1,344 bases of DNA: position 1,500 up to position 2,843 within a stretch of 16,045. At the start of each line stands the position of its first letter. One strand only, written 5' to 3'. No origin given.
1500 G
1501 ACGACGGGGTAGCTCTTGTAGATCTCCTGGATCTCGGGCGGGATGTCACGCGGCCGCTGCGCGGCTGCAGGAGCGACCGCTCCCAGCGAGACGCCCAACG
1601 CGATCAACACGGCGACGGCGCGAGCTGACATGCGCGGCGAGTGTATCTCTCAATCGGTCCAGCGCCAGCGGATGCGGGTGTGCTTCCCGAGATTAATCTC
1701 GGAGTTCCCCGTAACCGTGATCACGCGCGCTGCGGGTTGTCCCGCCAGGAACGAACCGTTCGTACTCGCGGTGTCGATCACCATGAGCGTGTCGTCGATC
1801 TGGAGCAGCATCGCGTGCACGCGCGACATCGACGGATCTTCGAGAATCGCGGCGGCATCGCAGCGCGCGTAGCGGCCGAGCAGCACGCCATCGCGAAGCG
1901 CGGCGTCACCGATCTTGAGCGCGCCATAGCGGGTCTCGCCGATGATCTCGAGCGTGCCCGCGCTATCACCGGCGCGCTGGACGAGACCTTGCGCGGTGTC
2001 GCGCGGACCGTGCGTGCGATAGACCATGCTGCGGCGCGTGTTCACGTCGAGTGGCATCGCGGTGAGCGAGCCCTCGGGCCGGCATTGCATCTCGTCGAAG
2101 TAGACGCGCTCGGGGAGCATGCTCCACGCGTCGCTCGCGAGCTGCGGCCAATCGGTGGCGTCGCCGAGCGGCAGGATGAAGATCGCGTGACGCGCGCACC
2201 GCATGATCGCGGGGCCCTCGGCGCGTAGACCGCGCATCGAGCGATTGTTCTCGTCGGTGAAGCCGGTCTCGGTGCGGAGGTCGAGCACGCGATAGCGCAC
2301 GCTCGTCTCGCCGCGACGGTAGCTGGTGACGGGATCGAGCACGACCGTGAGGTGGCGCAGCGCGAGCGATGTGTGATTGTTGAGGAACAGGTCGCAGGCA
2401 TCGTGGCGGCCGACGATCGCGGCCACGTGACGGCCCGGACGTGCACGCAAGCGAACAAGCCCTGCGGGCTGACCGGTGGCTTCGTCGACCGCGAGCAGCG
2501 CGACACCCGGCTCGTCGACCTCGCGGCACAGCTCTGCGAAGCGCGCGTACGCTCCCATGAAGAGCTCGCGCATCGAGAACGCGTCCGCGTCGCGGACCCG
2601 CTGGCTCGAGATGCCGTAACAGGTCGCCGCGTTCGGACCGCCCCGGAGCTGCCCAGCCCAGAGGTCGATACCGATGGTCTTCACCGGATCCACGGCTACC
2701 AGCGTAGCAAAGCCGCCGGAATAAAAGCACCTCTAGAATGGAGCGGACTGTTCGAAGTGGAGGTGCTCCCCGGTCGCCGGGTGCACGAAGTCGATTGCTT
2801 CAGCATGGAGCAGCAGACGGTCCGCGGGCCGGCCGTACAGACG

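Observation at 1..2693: FHA-domain protein operonic with a DUF4105/Lnb-like membrane protein and a lipoprotein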

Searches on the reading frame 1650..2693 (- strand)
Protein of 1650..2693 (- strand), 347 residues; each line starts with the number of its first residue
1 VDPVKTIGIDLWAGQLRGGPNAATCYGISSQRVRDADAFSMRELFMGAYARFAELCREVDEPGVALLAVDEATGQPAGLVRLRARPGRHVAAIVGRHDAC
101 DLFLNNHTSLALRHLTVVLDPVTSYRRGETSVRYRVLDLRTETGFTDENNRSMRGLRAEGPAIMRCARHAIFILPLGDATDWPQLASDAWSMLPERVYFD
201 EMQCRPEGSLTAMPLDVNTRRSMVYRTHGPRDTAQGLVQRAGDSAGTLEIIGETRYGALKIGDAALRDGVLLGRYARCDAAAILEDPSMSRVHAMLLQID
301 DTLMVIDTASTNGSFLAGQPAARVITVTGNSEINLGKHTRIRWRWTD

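Call 7: search_protein_families(library=pfam, proteins=[window:1650-2693:-], max_evalue=1)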
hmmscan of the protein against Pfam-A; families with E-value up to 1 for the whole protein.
window:1650-2693:- (347 aa): 2 families
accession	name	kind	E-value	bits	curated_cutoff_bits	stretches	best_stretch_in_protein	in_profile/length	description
PF00498.31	FHA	-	2.6e-11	44.2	20.7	1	271-336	2-67/67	FHA domain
PF16697.10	Yop-YscD_cpl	-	1.2e-07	32.4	33.2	1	270-337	19-85/94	Inner membrane component of T3SS, cytoplasmic domain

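Call 8: search_protein_families(library=ncbifam, proteins=[window:1650-2693:-], max_evalue=1)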
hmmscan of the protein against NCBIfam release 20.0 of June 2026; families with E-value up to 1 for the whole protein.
window:1650-2693:- (347 aa): 3 families
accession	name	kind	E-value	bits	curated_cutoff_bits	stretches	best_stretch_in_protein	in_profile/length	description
NF049868.1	FhaB_Rv0019c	equivalog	1.1e-07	32.1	125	1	266-338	83-154/158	FHA domain-containing protein FhaB/FipA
NF041660.2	oxygluDhInhib_OdhI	equivalog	4.2e-05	23.4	200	1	278-338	64-123/130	oxoglutarate dehydrogenase inhibitor Odhl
NF033760.1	gliding_GltG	equivalog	5.7e-05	21.9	650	1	267-339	23-92/650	adventurous gliding motility protein GltG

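Call 16: find_homologous_proteins(query=window:1650-2693:-)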
Query window:1650-2693:- (347 aa): 719 proteins with E <= 0.001 among 8000 candidates; the best 120 are listed.
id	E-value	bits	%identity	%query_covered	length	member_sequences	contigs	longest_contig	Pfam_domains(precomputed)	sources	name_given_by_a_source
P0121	1.9e-228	775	100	99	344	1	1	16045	PF00498.32,PF16697.11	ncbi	-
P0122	5.9e-208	708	90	100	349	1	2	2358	PF00498.32,PF16697.11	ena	-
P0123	9.3e-198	674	85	100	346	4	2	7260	PF00498.32,PF16697.11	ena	-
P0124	7.4e-186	635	80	100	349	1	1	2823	PF00498.32,PF16697.11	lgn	-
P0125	7.4e-184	628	79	100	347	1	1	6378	PF00498.32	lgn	-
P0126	3.4e-179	613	79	99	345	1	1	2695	PF00498.32,PF16697.11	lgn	-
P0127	1.1e-175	602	76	100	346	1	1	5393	PF00498.32,PF16697.11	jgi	jgi:FHA domain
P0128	1.6e-174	598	74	100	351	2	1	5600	PF00498.32,PF16697.11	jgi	jgi:hypothetical protein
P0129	3.1e-174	597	73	100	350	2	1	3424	PF00498.32,PF16697.11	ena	-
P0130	8.9e-174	595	75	99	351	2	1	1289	PF00498.32,PF16697.11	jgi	jgi:pSer/pThr/pTyr-binding forkhead associated (FHA) protein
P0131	9.6e-173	592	75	100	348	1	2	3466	PF00498.32,PF16697.11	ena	-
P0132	1.8e-172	591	74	100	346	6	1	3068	PF00498.32,PF16697.11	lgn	-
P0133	2.5e-167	574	73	100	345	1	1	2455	PF00498.32,PF16697.11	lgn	-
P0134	9.9e-167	572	72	99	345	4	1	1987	PF00498.32,PF16697.11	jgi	jgi:hypothetical protein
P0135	2.7e-164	564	74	98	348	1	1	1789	PF00498.32,PF16697.11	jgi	jgi:hypothetical protein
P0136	1.9e-163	561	71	99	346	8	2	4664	PF00498.32,PF16697.11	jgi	jgi:hypothetical protein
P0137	3.0e-163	561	72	99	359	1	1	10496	PF00498.32,PF16697.11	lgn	-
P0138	4.4e-163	560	74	99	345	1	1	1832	PF00498.32,PF16697.11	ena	-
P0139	3.9e-162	557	71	99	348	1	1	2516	PF00498.32,PF16697.11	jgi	jgi:hypothetical protein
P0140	4.1e-162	557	72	98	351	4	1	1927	PF00498.32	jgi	jgi:hypothetical protein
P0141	4.2e-162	557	72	99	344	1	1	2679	PF00498.32,PF16697.11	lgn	-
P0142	8.1e-160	549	71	99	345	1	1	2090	PF00498.32,PF16697.11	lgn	-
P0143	2.1e-158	545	72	99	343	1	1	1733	PF00498.32,PF16697.11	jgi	jgi:hypothetical protein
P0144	7.1e-158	543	72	99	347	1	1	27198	PF00498.32,PF16697.11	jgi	jgi:hypothetical protein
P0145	1.9e-157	542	69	100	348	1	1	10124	PF00498.32,PF16697.11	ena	-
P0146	1.2e-156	539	71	99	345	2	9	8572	PF00498.32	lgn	-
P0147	1.7e-156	539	71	100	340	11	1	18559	PF00498.32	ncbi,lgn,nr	ncbi:MAG TPA: hypothetical protein VFS15_06180 [Kofleriaceae bacterium]|nr:hypothetical protein [Kof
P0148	8.0e-156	536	71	99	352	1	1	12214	PF00498.32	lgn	-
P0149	8.1e-156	536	70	99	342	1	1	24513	PF00498.32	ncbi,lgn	ncbi:MAG TPA: hypothetical protein VIV11_42590 [Kofleriaceae bacterium]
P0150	1.3e-154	532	69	100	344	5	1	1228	PF00498.32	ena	-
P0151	1.9e-154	532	69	99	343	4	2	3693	PF00498.32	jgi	jgi:hypothetical protein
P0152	2.3e-154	531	69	99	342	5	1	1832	PF00498.32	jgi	jgi:hypothetical protein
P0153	9.2e-154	529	70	99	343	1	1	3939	PF00498.32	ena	-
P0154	5.6e-153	527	69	99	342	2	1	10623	PF00498.32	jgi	jgi:hypothetical protein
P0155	1.2e-151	522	68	99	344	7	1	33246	PF00498.32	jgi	jgi:hypothetical protein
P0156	1.3e-151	522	66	100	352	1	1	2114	PF00498.32,PF16697.11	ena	-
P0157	1.4e-151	522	70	100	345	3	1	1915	PF00498.32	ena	-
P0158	2.1e-151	522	69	99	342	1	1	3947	PF00498.32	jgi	jgi:hypothetical protein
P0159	2.9e-151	521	68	100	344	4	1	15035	PF00498.32,PF16697.11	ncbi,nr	ncbi:MAG TPA: FHA domain-containing protein [Kofleriaceae bacterium]|nr:FHA domain-containing protei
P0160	3.3e-150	518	68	99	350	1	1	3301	PF00498.32,PF16697.11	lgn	-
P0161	9.3e-150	516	67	100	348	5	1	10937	PF00498.32,PF16697.11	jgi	-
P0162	1.1e-149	516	68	99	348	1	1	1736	PF00498.32,PF16697.11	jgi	jgi:hypothetical protein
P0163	1.1e-149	516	69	99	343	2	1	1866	PF00498.32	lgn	-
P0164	1.4e-149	516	74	87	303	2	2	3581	PF00498.32,PF16697.11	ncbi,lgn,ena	-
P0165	1.5e-149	516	68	100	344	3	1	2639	PF00498.32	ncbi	-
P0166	2.9e-149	515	74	88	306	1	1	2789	PF00498.32,PF16697.11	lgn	-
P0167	6.1e-149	514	68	99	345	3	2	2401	PF00498.32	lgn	-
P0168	2.5e-148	512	67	99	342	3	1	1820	PF00498.32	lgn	-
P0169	2.6e-148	512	67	99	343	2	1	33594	PF00498.32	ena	-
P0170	4.6e-148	511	67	100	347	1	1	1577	PF00498.32,PF16697.11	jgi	jgi:hypothetical protein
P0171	6.0e-148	510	67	99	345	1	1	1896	PF00498.32,PF16697.11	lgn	-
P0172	6.5e-148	510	68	99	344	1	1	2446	PF00498.32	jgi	jgi:hypothetical protein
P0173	1.1e-147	510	66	100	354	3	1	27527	PF00498.32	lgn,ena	-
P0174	1.2e-147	509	67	99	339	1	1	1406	PF00498.32,PF16697.11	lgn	-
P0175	2.0e-147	509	66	100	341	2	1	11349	PF00498.32,PF16697.11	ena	-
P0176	4.6e-147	507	68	100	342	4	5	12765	PF00498.32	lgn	-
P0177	1.1e-146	506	67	99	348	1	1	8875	PF00498.32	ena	-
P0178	2.6e-146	505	66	100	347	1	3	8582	PF00498.32,PF16697.11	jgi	jgi:hypothetical protein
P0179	5.1e-146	504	67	99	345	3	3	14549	PF00498.32,PF16697.11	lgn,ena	-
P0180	7.0e-146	504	66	100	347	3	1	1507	PF00498.32,PF16697.11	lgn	-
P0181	1.2e-145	503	66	99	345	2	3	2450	PF00498.32,PF16697.11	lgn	-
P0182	1.8e-145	502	65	99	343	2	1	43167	PF00498.32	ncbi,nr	ncbi:MAG: FHA domain-containing protein [Kofleriaceae bacterium]|nr:FHA domain-containing protein [K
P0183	3.6e-145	501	64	100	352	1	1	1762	PF00498.32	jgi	jgi:hypothetical protein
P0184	4.0e-145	501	67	99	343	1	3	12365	PF00498.32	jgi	jgi:hypothetical protein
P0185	2.3e-144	499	65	99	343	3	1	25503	PF00498.32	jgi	jgi:hypothetical protein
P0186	2.4e-144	499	72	88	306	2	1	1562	PF00498.32,PF16697.11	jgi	-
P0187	1.4e-143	496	64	99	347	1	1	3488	PF00498.32,PF16697.11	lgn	-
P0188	5.5e-143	494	65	99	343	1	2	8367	PF00498.32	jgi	jgi:hypothetical protein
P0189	4.9e-142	491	64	99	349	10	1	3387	PF00498.32,PF16697.11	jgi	jgi:hypothetical protein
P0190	3.8e-138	478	65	100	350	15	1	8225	PF00498.32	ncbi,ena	-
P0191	9.2e-138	477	63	100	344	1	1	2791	PF00498.32,PF16697.11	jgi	jgi:hypothetical protein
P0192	3.0e-137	475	64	100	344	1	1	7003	PF00498.32,PF16697.11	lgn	-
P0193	3.8e-137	475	77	78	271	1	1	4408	PF00498.32,PF16697.11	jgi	-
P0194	4.7e-137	475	71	87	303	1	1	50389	PF00498.32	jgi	jgi:hypothetical protein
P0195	4.7e-137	475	63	100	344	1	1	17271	PF00498.32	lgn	-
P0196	2.8e-136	472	69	88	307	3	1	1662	PF00498.32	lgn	-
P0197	1.0e-135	470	64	99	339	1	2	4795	PF00498.32,PF16697.11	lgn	-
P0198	1.5e-134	466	62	100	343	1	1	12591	PF00498.32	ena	-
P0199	3.1e-134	465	69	88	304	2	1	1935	PF00498.32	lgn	-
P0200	5.4e-134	464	62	100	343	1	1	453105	PF00498.32,PF16697.11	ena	-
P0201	2.1e-132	459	60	99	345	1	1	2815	PF00498.32,PF16697.11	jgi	jgi:FHA domain-containing protein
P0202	1.8e-131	456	61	100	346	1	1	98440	PF00498.32,PF16697.11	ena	-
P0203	5.1e-131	455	63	99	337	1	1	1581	PF00498.32,PF16697.11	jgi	jgi:hypothetical protein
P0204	5.6e-131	455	59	99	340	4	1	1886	PF00498.32,PF16697.11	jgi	-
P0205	3.8e-130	452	60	98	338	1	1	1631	PF00498.32,PF16697.11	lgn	-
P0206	2.0e-128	446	60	99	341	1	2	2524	PF00498.32,PF16697.11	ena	-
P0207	2.5e-127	443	59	99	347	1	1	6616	PF00498.32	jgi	jgi:hypothetical protein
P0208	2.8e-127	442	59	99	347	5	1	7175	PF00498.32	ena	-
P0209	9.5e-127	441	59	99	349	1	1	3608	PF00498.32,PF16697.11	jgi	jgi:hypothetical protein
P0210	1.4e-126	440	60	99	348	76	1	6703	PF00498.32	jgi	jgi:hypothetical protein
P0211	2.7e-126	439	58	99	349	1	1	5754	PF00498.32,PF16697.11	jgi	jgi:hypothetical protein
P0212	4.1e-126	439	60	98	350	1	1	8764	PF00498.32,PF16697.11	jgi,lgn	jgi:hypothetical protein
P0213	8.1e-126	438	59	99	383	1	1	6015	PF00498.32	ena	-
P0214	1.1e-125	437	58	98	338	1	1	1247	PF00498.32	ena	-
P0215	1.2e-125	437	59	99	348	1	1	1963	PF00498.32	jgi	jgi:hypothetical protein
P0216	1.7e-125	437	60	99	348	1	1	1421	PF00498.32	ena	-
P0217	1.7e-125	437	59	99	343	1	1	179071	PF00498.32,PF16697.11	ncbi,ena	-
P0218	2.1e-125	436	57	99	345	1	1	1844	PF00498.32,PF16697.11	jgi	jgi:hypothetical protein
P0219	4.3e-125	435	58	99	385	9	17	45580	PF00498.32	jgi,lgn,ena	-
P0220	8.2e-125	434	58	99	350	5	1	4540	PF00498.32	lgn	-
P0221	9.5e-125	434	58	99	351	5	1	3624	PF00498.32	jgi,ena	-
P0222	9.8e-125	434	59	99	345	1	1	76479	PF00498.32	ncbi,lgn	-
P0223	1.1e-124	434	58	99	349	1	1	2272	PF00498.32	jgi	jgi:hypothetical protein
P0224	1.3e-124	434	58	99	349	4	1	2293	PF00498.32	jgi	jgi:hypothetical protein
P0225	1.6e-124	433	58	99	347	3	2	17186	PF00498.32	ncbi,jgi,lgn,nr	ncbi:MAG TPA: FHA domain-containing protein [Kofleriaceae bacterium]|jgi:hypothetical protein|nr:FHA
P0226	2.4e-124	433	57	99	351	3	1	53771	PF00498.32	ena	-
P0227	5.4e-124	432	60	98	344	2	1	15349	PF00498.32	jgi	jgi:hypothetical protein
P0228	6.1e-124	431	59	98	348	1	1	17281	PF00498.32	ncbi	-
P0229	6.6e-124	431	58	99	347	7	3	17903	PF00498.32,PF16697.11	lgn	-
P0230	6.7e-124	431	59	99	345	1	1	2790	PF00498.32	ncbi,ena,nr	ncbi:MAG TPA: FHA domain-containing protein [Kofleriaceae bacterium]|nr:FHA domain-containing protei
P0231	8.5e-124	431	58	99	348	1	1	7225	PF00498.32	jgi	jgi:hypothetical protein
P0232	1.1e-123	431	58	98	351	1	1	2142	PF00498.32,PF16697.11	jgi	jgi:hypothetical protein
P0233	1.2e-123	431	58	99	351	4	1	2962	PF00498.32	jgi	-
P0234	1.7e-123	430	58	99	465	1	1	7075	PF00498.32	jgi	jgi:hypothetical protein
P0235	2.3e-123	430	57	99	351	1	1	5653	PF00498.32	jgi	jgi:hypothetical protein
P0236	2.6e-123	429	58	99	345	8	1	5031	PF00498.32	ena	-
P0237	4.0e-123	429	58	99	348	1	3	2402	PF00498.32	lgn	-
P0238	5.0e-123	428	58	99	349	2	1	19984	PF00498.32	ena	-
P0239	5.1e-123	428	59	99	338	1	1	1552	PF00498.32,PF16697.11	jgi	jgi:hypothetical protein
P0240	6.0e-123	428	57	99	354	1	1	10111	PF00498.32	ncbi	ncbi:MAG TPA: FHA domain-containing protein [Kofleriaceae bacterium]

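Call 17: find_encoding_contigs(protein=P0200, flank=8000, max_places=2)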
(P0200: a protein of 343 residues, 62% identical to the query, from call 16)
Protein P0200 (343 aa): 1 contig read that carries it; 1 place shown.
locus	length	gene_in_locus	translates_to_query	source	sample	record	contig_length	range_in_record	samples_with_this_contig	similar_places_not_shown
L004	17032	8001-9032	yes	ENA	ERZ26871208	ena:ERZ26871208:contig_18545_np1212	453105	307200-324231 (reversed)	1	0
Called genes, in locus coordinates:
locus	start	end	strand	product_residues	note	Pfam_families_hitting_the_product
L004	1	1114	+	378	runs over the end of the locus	PF00009:GTP_EFTU, PF03144:GTP_EFTU_D2, PF03143:GTP_EFTU_D3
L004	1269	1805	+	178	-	-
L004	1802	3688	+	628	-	PF17795:Vault_3 (faint), PF11978:MVP_shoulder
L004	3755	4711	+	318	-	PF08308:PEGA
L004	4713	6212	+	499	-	-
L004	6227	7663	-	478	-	-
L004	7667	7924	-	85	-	PF01722:BolA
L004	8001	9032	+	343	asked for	PF16697:Yop-YscD_cpl (faint), PF00498:FHA (weak)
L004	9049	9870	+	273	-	PF12974:Phosphonate-bd, PF12727:PBP_like (weak)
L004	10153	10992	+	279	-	PF02585:PIG-L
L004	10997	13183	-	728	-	PF25390:WD40_RLD, PF13540:RCC1_2 (weak), PF25390:WD40_RLD, PF13540:RCC1_2 (weak), PF25390:WD40_RLD, PF00415:RCC1, PF13540:RCC1_2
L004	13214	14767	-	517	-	PF00069:Pkinase, PF07714:PK_Tyr_Ser-Thr, PF01636:APH (faint), PF00027:cNMP_binding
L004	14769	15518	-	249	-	PF00563:EAL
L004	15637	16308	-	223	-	-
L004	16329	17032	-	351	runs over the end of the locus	PF04055:Radical_SAM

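Call 18: find_encoding_contigs(protein=P0217, flank=8000, max_places=2)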
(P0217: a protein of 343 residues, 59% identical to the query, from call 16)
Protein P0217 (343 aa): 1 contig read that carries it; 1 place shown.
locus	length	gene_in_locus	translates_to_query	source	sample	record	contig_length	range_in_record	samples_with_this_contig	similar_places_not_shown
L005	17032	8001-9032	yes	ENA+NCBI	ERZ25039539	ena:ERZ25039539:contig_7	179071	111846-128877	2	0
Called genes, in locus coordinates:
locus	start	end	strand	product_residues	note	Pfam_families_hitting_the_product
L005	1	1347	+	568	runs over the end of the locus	-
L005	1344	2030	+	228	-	-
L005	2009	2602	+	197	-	PF00578:AhpC-TSA (weak)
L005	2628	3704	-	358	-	PF02771:Acyl-CoA_dh_N, PF08028:Acyl-CoA_dh_2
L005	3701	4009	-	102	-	PF05099:TerB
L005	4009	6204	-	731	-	PF13387:Lnb_N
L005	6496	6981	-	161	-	PF03144:GTP_EFTU_D2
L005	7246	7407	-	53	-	PF00009:GTP_EFTU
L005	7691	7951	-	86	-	PF01722:BolA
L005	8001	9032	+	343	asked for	PF16697:Yop-YscD_cpl (faint), PF00498:FHA (weak)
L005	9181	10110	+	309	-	-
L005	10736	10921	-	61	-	-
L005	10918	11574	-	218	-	PF00563:EAL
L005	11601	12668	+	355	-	-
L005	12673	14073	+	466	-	PF00069:Pkinase, PF07714:PK_Tyr_Ser-Thr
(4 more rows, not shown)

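Call 19: find_encoding_contigs(protein=P0226, flank=8000, max_places=2)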
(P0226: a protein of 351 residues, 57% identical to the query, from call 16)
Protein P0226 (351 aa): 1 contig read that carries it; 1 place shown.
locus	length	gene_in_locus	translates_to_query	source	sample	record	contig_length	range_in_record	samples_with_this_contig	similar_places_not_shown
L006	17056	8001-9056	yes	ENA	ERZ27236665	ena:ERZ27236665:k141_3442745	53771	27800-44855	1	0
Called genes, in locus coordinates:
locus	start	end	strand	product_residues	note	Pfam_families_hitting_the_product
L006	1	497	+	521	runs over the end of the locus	PF00072:Response_reg, PF00158:Sigma54_activat, PF14532:Sigma54_activ_2, PF07728:AAA_5, PF25601:AAA_lid_14, PF02954:HTH_8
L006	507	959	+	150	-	PF00072:Response_reg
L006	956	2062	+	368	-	PF00072:Response_reg, PF00512:HisKA, PF13581:HATPase_c_2, PF02518:HATPase_c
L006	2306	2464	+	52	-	-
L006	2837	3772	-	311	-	PF00069:Pkinase, PF07714:PK_Tyr_Ser-Thr, PF01636:APH (faint)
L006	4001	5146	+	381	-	PF00069:Pkinase, PF01636:APH (faint), PF07714:PK_Tyr_Ser-Thr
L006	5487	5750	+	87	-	-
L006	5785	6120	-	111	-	PF07332:Phage_holin_3_6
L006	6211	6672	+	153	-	-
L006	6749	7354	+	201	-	-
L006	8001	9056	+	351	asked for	PF00498:FHA (faint)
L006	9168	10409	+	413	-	PF13387:Lnb_N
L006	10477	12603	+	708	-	PF01432:Peptidase_M3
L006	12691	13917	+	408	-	PF04966:OprB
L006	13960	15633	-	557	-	PF04185:Phosphoesterase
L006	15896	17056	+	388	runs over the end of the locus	PF00034:Cytochrom_C (faint), PF03150:CCP_MauG, PF13442:Cytochrome_CBB3 (faint)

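Call 24: find_related_loci(query=A1, collection=genome_contigs, flank=10000)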
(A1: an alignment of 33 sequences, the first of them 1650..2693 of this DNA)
Query A1 (347 aa) in genome_contigs; peptide patterns used: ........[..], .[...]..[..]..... (x = any residue, [..] = any of these).
132 stretches matched a pattern; 82 encode a relative of the query (tblastn E <= 1e-3); the best 80 are kept; 80 distinct loci.
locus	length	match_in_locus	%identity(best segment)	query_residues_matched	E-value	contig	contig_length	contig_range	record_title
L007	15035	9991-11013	68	3-346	6e-154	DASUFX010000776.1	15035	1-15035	MAG TPA_asm: Kofleriaceae bacterium isolate SMAG_U1390 k141_1097976, whole genome shotgun sequence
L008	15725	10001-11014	70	3-345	1e-153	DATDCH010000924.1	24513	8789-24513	MAG TPA_asm: Kofleriaceae bacterium isolate SMAG_U143 k141_2436353, whole genome shotgun sequence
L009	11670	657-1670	66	3-346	2e-151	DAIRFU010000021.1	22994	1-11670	MAG TPA_asm: Kofleriaceae bacterium isolate CTOTU27534 NODE_199_length_22994_cov_4.679716, whole genome shotgun sequence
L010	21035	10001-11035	65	1-346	1e-150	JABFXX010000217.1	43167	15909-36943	MAG: Kofleriaceae bacterium isolate Bin8.14 NODE_216_length_43167_cov_6.604318, whole genome shotgun sequence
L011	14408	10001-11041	67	1-346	4e-151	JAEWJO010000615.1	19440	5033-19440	MAG: Proteobacteria bacterium isolate OH_PBrB_153 k127_66755, whole genome shotgun sequence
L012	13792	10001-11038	60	4-345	7e-129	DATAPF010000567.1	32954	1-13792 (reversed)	MAG TPA_asm: Kofleriaceae bacterium isolate SMAG_U5434 k141_1306894, whole genome shotgun sequence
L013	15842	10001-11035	58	4-345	5e-128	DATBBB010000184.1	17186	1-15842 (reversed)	MAG TPA_asm: Kofleriaceae bacterium isolate SMAG_U5747 k141_1310215, whole genome shotgun sequence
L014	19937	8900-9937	58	4-345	6e-127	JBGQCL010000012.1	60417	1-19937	MAG: Kofleriaceae bacterium isolate OBJ2_061818_110_40 k141_2958150_length_60417_cov_14.8404, whole genome shotgun seque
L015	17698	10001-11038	58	4-345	1e-126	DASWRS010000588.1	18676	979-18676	MAG TPA_asm: Kofleriaceae bacterium isolate SMAG_U3528 k141_1175606, whole genome shotgun sequence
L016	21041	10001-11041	58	4-345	2e-126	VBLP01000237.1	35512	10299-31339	MAG: Deltaproteobacteria bacterium isolate DP_38 14_0903_13_30cm_scaffold_1101981, whole genome shotgun sequence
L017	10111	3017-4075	57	4-346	5e-126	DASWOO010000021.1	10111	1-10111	MAG TPA_asm: Kofleriaceae bacterium isolate SMAG_U3443 k141_1161895, whole genome shotgun sequence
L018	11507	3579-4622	56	4-346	8e-126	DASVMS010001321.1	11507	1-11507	MAG TPA_asm: Kofleriaceae bacterium isolate SMAG_U3106 k141_579881, whole genome shotgun sequence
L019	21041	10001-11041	57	4-346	1e-125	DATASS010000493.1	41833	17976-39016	MAG TPA_asm: Kofleriaceae bacterium isolate SMAG_U5526 k141_700233, whole genome shotgun sequence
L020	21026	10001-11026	57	4-346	2e-124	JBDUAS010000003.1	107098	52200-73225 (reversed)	MAG: Deltaproteobacteria bacterium isolate cluster4_bin.197 NODE_77_length_107098_cov_14.198864, whole genome shotgun se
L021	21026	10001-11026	57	4-346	1e-124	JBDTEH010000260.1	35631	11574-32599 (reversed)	MAG: Kofleriaceae bacterium isolate cluster2_bin.199 k127_2640471, whole genome shotgun sequence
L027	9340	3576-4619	56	3-346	7e-122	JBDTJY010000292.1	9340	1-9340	MAG: Kofleriaceae bacterium isolate cluster2_bin.64 k127_3477214, whole genome shotgun sequence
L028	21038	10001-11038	58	4-345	1e-121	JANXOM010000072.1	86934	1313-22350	MAG: Deltaproteobacteria bacterium isolate GL140_1_concoct_217_sub GL140_1_k141_1320553, whole genome shotgun sequence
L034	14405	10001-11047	54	4-345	3e-120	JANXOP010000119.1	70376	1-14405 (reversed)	MAG: Kofleriaceae bacterium isolate GL140_1_concoct_276 GL140_1_k141_1002870, whole genome shotgun sequence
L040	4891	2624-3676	54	4-347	4e-117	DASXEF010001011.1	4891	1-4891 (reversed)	MAG TPA_asm: Kofleriaceae bacterium isolate SMAG_U5105 k141_3178519, whole genome shotgun sequence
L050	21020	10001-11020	54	3-345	3e-110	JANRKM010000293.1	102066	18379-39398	MAG: Kofleriaceae bacterium isolate bins.76 k141_1382916, whole genome shotgun sequence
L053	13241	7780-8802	53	6-346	7e-109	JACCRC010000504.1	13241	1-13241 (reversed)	MAG: Deltaproteobacteria bacterium isolate MGR_bin12 SD2897-2912_k127_4109662, whole genome shotgun sequence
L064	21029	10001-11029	51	2-345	8e-104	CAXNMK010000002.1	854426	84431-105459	MAG: Kofleriaceae bacterium isolate ME-04may21-LR-214 genome assembly, contig: ME-04may21-LR-C36, whole genome shotgun s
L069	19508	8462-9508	50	1-344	6e-100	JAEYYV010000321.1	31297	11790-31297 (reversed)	MAG: Proteobacteria bacterium isolate OH_CBlB_67 k127_851503, whole genome shotgun sequence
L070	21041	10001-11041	51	3-344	1e-99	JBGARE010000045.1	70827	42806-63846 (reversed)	MAG: Kofleriaceae bacterium isolate MAG_AAO_AS.67 AAOAS-67_NODE_45_length_70827_cov_7.152735, whole genome shotgun seque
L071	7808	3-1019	53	6-344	9e-100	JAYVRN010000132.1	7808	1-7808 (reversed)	MAG: Myxococcales bacterium isolate GL73_DN_concoct_207_sub GL73_DN_concoct_207_sub_131, whole genome shotgun sequence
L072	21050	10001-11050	51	1-344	3e-99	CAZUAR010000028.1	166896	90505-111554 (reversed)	MAG TPA_asm: uncultured Kofleriaceae bacterium isolate binchicken_co242_106 genome assembly, contig: NODE_311_length_166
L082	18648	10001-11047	53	4-345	9e-119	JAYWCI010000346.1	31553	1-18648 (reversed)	MAG: Kofleriaceae bacterium isolate GL94_UP_concoct_149 GL94_UP_concoct_149_345, whole genome shotgun sequence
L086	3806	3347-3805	63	4-158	4e-52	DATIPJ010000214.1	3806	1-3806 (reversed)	MAG TPA_asm: Kofleriaceae bacterium isolate SMAG_U15847 k141_1074570, whole genome shotgun sequence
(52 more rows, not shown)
